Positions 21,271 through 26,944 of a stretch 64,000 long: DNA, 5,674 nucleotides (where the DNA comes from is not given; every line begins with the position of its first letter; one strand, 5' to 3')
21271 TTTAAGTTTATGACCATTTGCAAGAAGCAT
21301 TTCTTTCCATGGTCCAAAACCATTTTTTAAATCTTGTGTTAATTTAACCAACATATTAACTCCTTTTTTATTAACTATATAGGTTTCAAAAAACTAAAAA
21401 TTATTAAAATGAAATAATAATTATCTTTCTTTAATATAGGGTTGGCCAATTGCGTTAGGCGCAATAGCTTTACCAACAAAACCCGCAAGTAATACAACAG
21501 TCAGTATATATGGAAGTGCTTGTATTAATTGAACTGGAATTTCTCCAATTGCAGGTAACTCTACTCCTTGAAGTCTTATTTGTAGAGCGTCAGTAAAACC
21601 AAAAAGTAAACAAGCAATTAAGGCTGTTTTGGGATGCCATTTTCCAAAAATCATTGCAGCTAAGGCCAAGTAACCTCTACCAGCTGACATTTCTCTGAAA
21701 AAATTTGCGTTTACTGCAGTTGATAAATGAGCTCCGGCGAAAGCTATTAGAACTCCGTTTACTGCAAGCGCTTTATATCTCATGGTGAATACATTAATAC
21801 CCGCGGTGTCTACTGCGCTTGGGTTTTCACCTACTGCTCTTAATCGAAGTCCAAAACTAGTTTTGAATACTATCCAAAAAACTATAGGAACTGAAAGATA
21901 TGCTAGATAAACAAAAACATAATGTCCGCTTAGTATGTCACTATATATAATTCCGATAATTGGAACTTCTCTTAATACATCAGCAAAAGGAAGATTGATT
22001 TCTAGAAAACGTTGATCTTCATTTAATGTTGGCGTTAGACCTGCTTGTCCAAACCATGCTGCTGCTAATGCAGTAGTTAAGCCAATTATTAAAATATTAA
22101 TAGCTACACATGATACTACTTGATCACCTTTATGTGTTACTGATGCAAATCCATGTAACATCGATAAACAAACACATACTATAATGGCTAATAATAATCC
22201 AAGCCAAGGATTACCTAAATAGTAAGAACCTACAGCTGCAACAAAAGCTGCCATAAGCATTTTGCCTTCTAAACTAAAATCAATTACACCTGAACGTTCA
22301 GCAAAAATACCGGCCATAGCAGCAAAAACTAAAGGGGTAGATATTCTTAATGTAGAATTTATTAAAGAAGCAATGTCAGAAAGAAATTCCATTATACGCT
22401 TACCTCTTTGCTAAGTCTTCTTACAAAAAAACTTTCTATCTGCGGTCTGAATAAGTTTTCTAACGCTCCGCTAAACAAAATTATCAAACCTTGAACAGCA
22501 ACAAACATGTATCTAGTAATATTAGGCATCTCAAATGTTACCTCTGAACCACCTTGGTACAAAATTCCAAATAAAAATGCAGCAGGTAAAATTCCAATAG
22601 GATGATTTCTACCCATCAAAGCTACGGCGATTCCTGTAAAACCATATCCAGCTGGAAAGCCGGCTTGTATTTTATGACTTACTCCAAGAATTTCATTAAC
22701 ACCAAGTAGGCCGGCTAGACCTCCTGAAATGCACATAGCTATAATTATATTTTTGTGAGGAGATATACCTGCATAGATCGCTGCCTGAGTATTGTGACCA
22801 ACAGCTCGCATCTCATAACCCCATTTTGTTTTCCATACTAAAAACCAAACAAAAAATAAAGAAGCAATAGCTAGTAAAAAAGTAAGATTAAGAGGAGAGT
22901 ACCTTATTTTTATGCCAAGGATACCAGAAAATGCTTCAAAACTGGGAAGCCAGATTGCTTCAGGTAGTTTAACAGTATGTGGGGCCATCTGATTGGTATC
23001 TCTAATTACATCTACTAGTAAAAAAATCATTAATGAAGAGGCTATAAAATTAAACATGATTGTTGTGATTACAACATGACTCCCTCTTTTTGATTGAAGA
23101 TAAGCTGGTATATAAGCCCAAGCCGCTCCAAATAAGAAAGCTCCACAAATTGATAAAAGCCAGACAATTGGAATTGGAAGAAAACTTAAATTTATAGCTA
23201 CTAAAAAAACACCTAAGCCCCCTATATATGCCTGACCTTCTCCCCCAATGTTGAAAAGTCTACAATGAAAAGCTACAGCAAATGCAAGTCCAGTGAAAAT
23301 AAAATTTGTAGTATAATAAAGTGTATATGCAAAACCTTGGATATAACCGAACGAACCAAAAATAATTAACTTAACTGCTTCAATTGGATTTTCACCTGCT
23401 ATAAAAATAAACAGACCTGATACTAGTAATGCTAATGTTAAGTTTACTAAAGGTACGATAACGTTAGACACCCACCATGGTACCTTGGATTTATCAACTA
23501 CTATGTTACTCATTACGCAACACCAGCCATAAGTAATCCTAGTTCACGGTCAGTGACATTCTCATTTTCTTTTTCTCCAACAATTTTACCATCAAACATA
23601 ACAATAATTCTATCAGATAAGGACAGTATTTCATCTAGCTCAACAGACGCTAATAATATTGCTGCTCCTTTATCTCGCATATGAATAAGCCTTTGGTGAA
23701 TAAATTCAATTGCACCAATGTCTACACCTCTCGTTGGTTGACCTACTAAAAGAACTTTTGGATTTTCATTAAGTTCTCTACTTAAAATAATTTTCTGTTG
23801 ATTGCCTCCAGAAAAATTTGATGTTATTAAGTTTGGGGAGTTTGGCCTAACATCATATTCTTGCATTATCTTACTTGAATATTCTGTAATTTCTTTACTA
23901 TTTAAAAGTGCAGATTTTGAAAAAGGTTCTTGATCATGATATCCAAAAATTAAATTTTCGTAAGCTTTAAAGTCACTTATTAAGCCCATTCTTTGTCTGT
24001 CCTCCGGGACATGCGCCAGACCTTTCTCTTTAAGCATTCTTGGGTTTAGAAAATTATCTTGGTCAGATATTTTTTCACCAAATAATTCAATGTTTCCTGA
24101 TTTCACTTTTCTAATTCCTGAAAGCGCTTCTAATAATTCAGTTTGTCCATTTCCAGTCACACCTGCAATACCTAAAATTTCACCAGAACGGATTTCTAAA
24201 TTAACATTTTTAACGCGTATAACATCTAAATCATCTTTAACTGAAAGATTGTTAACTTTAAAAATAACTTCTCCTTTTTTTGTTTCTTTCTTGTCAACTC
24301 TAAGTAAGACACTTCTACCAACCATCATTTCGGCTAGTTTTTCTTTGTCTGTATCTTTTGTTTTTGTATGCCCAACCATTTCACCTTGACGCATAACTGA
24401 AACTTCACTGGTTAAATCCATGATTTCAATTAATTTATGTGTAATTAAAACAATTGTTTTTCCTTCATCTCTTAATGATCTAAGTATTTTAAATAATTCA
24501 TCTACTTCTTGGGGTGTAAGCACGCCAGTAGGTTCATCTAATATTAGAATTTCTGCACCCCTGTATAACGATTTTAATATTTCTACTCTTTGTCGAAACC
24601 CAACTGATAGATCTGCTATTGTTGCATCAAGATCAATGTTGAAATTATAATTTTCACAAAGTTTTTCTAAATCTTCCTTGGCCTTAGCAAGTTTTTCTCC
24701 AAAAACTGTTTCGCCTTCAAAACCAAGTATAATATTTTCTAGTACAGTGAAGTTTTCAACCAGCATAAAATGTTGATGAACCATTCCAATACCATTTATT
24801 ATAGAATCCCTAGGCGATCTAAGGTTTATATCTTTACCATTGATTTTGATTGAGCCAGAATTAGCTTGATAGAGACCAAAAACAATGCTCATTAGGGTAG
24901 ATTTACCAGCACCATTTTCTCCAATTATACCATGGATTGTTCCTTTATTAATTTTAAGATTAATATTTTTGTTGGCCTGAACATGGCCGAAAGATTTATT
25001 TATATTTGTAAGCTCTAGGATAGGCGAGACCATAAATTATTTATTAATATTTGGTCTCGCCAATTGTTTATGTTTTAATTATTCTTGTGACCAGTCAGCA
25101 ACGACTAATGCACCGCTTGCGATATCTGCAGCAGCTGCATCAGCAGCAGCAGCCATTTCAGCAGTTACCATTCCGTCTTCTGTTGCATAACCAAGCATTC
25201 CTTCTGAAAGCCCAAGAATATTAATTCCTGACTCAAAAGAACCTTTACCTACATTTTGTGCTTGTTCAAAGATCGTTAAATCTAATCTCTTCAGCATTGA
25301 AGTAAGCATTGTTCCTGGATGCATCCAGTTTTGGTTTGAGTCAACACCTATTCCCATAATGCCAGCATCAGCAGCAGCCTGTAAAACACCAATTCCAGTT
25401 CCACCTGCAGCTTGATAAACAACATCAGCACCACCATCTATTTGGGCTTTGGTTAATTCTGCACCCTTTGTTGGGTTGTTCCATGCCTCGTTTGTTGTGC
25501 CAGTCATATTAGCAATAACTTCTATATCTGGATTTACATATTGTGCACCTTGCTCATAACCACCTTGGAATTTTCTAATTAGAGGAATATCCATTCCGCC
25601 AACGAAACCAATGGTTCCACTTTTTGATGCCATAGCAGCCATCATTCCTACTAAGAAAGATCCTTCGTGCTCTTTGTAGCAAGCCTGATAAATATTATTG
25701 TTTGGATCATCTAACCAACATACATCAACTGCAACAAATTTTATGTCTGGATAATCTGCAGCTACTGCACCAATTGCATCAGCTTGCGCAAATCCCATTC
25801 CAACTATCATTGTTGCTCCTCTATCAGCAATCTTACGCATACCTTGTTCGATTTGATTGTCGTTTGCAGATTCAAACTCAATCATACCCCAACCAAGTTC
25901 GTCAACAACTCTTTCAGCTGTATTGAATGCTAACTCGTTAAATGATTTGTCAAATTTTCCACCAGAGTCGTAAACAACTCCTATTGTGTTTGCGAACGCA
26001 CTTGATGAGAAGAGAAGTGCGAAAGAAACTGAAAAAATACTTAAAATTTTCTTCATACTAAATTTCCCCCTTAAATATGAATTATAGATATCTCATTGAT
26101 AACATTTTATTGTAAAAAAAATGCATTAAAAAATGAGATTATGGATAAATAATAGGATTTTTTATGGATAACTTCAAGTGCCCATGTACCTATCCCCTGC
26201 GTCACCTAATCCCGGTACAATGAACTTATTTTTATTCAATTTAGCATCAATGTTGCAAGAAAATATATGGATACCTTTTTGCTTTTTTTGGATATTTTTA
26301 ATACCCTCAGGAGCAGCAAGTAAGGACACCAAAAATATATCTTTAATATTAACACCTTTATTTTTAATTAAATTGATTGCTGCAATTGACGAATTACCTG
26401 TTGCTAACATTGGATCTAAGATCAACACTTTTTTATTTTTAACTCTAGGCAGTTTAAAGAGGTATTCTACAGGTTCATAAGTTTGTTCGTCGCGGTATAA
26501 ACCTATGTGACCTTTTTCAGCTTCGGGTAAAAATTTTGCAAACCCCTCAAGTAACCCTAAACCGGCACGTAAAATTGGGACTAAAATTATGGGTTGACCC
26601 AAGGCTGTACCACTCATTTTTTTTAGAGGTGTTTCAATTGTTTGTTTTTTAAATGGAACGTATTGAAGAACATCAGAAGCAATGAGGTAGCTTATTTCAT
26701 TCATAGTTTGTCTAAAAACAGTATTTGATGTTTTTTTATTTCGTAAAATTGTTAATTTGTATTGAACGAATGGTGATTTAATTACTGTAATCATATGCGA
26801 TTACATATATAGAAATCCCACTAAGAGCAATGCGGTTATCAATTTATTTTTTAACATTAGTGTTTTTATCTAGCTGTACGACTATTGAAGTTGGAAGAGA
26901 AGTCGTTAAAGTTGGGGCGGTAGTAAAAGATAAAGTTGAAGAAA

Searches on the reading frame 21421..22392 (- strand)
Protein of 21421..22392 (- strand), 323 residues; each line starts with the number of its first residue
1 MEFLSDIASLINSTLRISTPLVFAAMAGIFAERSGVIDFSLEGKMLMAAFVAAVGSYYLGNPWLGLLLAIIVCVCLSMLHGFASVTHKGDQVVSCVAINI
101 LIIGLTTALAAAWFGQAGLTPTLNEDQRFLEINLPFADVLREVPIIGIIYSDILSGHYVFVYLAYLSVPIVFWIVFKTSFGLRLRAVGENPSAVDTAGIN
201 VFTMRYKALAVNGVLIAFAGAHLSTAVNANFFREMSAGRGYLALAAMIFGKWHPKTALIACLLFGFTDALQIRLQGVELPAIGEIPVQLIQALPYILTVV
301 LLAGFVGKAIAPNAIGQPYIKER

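Call 46: search_protein_families(library=ncbifam, proteins=[window:21421-22392:-])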
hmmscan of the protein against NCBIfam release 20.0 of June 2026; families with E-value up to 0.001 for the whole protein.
window:21421-22392:- (323 aa): 6 families
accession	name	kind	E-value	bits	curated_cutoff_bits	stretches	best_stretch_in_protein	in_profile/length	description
NF047928.1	ABC_B6_perm_1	equivalog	1.6e-40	139.1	465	1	7-321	10-308/311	putative B6 ABC transporter permease subunit 1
NF047929.1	ABC_B6_perm_2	equivalog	1.8e-12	47.1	400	1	11-230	46-256/337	putative B6 ABC transporter permease subunit 2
NF008441.0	PRK11285.1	equivalog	2.3e-05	23.7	378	1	164-227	185-248/333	L-arabinose ABC transporter permease AraH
NF007014.0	PRK09478.1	equivalog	3.2e-05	23.4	386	1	67-227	110-253/336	galactose/methyl galactoside ABC transporter permease MglC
NF011961.0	PRK15432.1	equivalog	4.4e-05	22.9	388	1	162-250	164-251/344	autoinducer 2 ABC transporter permease LsrC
TIGR03409.1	urea_trans_UrtB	equivalog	6.6e-05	22.7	250.3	1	160-227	147-214/291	urea ABC transporter permease subunit UrtB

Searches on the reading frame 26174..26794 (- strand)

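Call 46: search_protein_families(library=ncbifam, proteins=[window:26174-26794:-])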
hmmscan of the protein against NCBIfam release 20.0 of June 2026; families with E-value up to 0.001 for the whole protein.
window:26174-26794:- (206 aa): 12 families
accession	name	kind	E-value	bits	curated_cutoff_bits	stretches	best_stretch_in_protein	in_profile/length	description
NF001097.0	PRK00129.1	equivalog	3e-70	236.2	114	1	2-206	4-208/209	uracil phosphoribosyltransferase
TIGR01091.1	upp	equivalog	1.5e-69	233.8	208.35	1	1-206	1-206/207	uracil phosphoribosyltransferase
NF009211.0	PRK12560.1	equivalog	2.4e-07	30.7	188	1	119-180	113-173/187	adenine phosphoribosyltransferase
NF002636.0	PRK02304.1-5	equivalog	1.8e-05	24.3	125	1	119-171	116-168/176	adenine phosphoribosyltransferase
NF002632.0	PRK02304.1-1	equivalog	5e-05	23.1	243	1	119-179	118-176/183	adenine phosphoribosyltransferase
NF002095.0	PRK00934.1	equivalog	5.1e-05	22.6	296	1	62-154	151-239/287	ribose-phosphate diphosphokinase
TIGR01090.1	apt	equivalog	0.00013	22.1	185.85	1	119-173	108-162/169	adenine phosphoribosyltransferase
NF005299.0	PRK06827.1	subfamily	0.00014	20.7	327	1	117-170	262-314/383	phosphoribosylpyrophosphate synthetase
NF002634.0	PRK02304.1-3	equivalog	0.00015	21.5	170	1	119-174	117-172/182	adenine phosphoribosyltransferase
NF002635.0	PRK02304.1-4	subfamily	0.00026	20.6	146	1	119-170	114-163/188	adenine phosphoribosyltransferase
NF040646.1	HPT_Archaea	equivalog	0.00035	20.2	200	1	119-171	113-163/184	hypoxanthine/guanine phosphoribosyltransferase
TIGR01251.1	ribP_PPkin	subfamily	0.00053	19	113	1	109-149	199-239/309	ribose-phosphate diphosphokinase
